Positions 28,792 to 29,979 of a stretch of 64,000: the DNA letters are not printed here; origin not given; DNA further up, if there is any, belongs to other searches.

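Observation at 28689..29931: About 1.1-kb GC-rich, foreign-codon island encoding a secreted lysine-rich coiled-coil protein between ileS and purB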

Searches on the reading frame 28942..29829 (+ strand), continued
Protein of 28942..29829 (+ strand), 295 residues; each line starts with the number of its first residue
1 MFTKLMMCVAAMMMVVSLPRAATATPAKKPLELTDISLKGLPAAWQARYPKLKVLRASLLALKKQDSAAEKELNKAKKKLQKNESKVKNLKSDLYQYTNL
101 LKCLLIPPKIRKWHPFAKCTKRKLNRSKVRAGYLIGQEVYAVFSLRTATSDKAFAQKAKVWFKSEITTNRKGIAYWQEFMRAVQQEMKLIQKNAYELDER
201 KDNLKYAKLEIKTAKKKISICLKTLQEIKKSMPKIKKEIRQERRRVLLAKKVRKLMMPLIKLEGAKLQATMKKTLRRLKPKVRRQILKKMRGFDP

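Call 45: fold_search(model_id=the predicted structure, library=pdb)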
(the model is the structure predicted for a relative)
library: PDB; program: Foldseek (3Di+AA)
matches with E <= 10: 560; with E <= 0.001: 0
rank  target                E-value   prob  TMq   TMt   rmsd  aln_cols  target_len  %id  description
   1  6h2x                  1.1e-02  1.00  0.41  0.35  26.6       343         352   11  MukB coiled-coil elbow from E. coli (released 2019-03-06)
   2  9e5c_6c               2.8e-02  0.63  0.17  0.02  29.1       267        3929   12  Cryo-EM structure of 96 nm repeat of microtubule doublet from T. brucei flagellum (released 2025-03-12)
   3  9y6s_9Q               3.0e-02  0.90  0.26  0.02  25.8       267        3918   13  96-nm repeat of the Leishmania tarentolae doublet microtubule (released 2025-12-17)
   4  9y6s_6o               4.3e-02  0.75  0.23  0.02  36.0       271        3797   13  96-nm repeat of the Leishmania tarentolae doublet microtubule (released 2025-12-17)
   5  6ixf_A                5.9e-02  0.98  0.30  0.39  22.0       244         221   14  Crystal structure of SeMet apo SH3BP5 (P41) (released 2019-03-20)
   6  9e5c_7a               6.2e-02  0.63  0.21  0.02  25.2       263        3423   12  Cryo-EM structure of 96 nm repeat of microtubule doublet from T. brucei flagellum (released 2025-03-12)
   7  4tql_A                6.5e-02  0.60  0.19  0.23  42.4       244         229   15  Computationally designed three helix bundle (released 2014-10-15)
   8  8j07_n9               6.8e-02  0.75  0.24  0.02  21.7       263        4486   10  96nm repeat of human respiratory doublet microtubule and associated axonemal complexes (released 2023-07-26)
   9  5nnv_A                7.2e-02  0.92  0.30  0.35  18.4       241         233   16  Structure of a Bacillus subtilis Smc coiled coil middle fragment (released 2017-06-21)
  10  3qwe                  7.6e-02  0.41  0.18  0.20  40.4       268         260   13  Crystal structure of the N-terminal domain of the GEM interacting protein (released 2011-03-23)
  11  5xg2                  8.0e-02  1.00  0.41  0.49  15.1       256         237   14  Crystal structure of a coiled-coil segment (residues 345-468 and 694-814) of Pyrococcus yayanosii Smc (released 2017-06-07)
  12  9y6s_7I               8.0e-02  0.90  0.31  0.04  17.6       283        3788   13  96-nm repeat of the Leishmania tarentolae doublet microtubule (released 2025-12-17)
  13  3g9g                  8.4e-02  0.33  0.17  0.19  44.9       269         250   10  Crystal Structure of the N-terminal EFC/F-BAR domain of Syp1 (released 2009-09-22)
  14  9e5c_6d               8.8e-02  0.47  0.20  0.02  29.8       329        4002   11  Cryo-EM structure of 96 nm repeat of microtubule doublet from T. brucei flagellum (released 2025-03-12)
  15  9e5c_7e               9.8e-02  0.54  0.21  0.02  25.1       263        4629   11  Cryo-EM structure of 96 nm repeat of microtubule doublet from T. brucei flagellum (released 2025-03-12)
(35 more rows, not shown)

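Call 49: search_dna_similar(query=P0001, collection=phages, mode=protein, max_evalue=0.01, max_rows=10)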
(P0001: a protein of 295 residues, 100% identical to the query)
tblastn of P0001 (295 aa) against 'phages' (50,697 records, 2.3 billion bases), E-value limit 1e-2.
No match.

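Call 50: search_dna_similar(query=P0001, collection=plasmids, mode=protein, max_evalue=0.01, max_rows=10)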
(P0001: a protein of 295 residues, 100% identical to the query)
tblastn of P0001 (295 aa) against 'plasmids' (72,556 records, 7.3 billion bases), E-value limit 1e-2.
No match.

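Call 51: find_related_loci(query=A3, collection=viral_contigs, flank=5000)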
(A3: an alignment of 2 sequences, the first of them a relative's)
Query A3 (295 aa) in viral_contigs; peptide patterns used: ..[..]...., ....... (x = any residue, [..] = any of these).
19 stretches matched a pattern, but none encodes a relative of the query by tblastn (E <= 1e-3).

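Call 53: search_protein_families(library=pfam, proteins=[L004:1-852:+], max_evalue=0.01)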
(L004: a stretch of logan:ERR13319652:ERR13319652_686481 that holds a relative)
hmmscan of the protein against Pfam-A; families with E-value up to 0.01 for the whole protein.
L004:1-852:+ (284 aa): 0 families

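Call 73: search_protein_families(library=padloc, proteins=[P0001, P0002, L004:16-852:+], max_evalue=0.1)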
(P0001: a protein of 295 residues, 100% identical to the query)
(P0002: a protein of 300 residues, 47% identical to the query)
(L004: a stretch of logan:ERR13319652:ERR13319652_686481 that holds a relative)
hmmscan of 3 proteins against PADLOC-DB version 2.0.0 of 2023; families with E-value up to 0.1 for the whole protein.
P0001 (295 aa): 6 families
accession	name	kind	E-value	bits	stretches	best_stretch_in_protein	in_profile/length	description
PDLC03865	LmuB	-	0.00023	17.5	1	57-278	631-818/1007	-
PDLC03868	LmuB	-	0.0011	15.3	1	134-273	229-368/1035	-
PDLC00518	JetC1|JetC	-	0.0011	14.8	1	46-99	692-745/1112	DUF3584 domain; MukB-like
PDLC03864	LmuB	-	0.0086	12.6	1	193-272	402-481/657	-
PDLC02094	Cas5b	-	0.043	11.1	1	152-245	99-193/358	-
PDLC03859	LmuB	-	0.068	10.3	1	60-279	189-391/611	-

P0002 (300 aa): 0 families

L004:16-852:+ (279 aa): 0 families

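Call 74: search_protein_families(library=ncbifam, proteins=[L004:16-852:+], max_evalue=0.1)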
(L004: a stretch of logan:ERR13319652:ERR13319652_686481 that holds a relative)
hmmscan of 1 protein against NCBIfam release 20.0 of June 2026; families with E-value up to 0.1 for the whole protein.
L004:16-852:+ (279 aa): 0 families

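Call 81: fold_search(model_id=the predicted structure, library=viral)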
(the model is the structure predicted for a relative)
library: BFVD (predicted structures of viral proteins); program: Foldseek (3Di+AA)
matches with E <= 10: 468; with E <= 0.001: 0
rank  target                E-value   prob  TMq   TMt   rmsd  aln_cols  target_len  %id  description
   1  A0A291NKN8            3.9e-03  0.98  0.25  0.10  27.5       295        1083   11  Tail fiber protein [Salmonella phage SP01]
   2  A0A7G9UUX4            9.4e-03  0.94  0.21  0.08  23.5       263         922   12  (no name in the UniProt tables at hand)
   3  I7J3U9                1.6e-02  0.99  0.33  0.14  22.8       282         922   12  Phage tail fibers [Yersinia phage phiR2-01]
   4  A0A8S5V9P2            1.7e-02  0.72  0.19  0.10  52.2       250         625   13  STRUCTURAL MAINTENANCE OF CHROMOSOMES PROTEIN [Ackermannviridae sp. ctUml7]
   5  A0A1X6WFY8            2.1e-02  0.75  0.17  0.20  18.6       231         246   14  (no name in the UniProt tables at hand)
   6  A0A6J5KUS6            4.6e-02  0.99  0.33  0.19  23.1       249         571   16  Endonuclease subunit [uncultured Caudovirales phage]
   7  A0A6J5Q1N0            4.9e-02  0.89  0.27  0.30  21.3       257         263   12  Uncharacterized protein [uncultured Caudovirales phage]
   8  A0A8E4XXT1            8.2e-02  0.72  0.26  0.14  24.8       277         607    9  Recombination endonuclease subunit [Maribacter phage Colly_1]
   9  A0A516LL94            9.1e-02  0.99  0.30  0.32  13.0       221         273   12  (no name in the UniProt tables at hand)
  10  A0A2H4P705            9.5e-02  0.60  0.25  0.11  55.1       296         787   12  GDSL-like lipase [Pseudomonas phage nickie]
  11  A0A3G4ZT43            1.1e-01  0.69  0.26  0.16  33.4       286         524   12  Uncharacterized protein [Terrestrivirus sp.]
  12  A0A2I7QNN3            1.1e-01  0.23  0.16  0.06  46.3       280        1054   10  (no name in the UniProt tables at hand)
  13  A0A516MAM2            1.2e-01  0.16  0.13  0.07  28.4       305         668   12  (no name in the UniProt tables at hand)
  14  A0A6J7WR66            1.3e-01  0.99  0.35  0.51  16.2       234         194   16  Uncharacterized protein [uncultured Caudovirales phage]
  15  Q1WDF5                1.3e-01  0.35  0.20  0.07  24.2       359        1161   11  (no name in the UniProt tables at hand)
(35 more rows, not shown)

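Call 85: predict_structure(alignment_id=A6)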
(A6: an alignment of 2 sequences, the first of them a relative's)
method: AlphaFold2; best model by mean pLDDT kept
length: 300 residues; sequences in the alignment: 2
mean_pLDDT: 57.9   pTM: 0.41
mean pLDDT of the five models: 57.9, 56.6, 56.4, 52.0, 50.9
residues with pLDDT >= 90: 0; 70-90: 90; 50-70: 101; < 50: 109
segments of 3 or more residues with pLDDT < 50: 1-42, 109-126, 134-156, 167-169, 194-205, 296-300
pLDDT, mean of each block of 10 residues (from residue 1): 36 33 34 39 58 74 81 82 80 66 52 37 47 48 41 46 53 48 55 45 51 61 71 79 83 81 73 67 67 49
secondary structure, 60 per line:
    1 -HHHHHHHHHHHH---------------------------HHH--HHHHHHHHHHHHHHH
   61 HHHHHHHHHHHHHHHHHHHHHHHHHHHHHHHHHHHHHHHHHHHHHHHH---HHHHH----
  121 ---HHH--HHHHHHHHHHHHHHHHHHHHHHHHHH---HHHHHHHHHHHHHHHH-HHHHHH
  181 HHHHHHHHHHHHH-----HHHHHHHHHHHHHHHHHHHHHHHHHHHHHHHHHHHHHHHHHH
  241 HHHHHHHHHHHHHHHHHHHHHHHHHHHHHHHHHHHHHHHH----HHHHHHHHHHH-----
elements in order: H2-13 H46-108 H112-116 H129-154 H158-173 H175-193 H199-280 H285-295
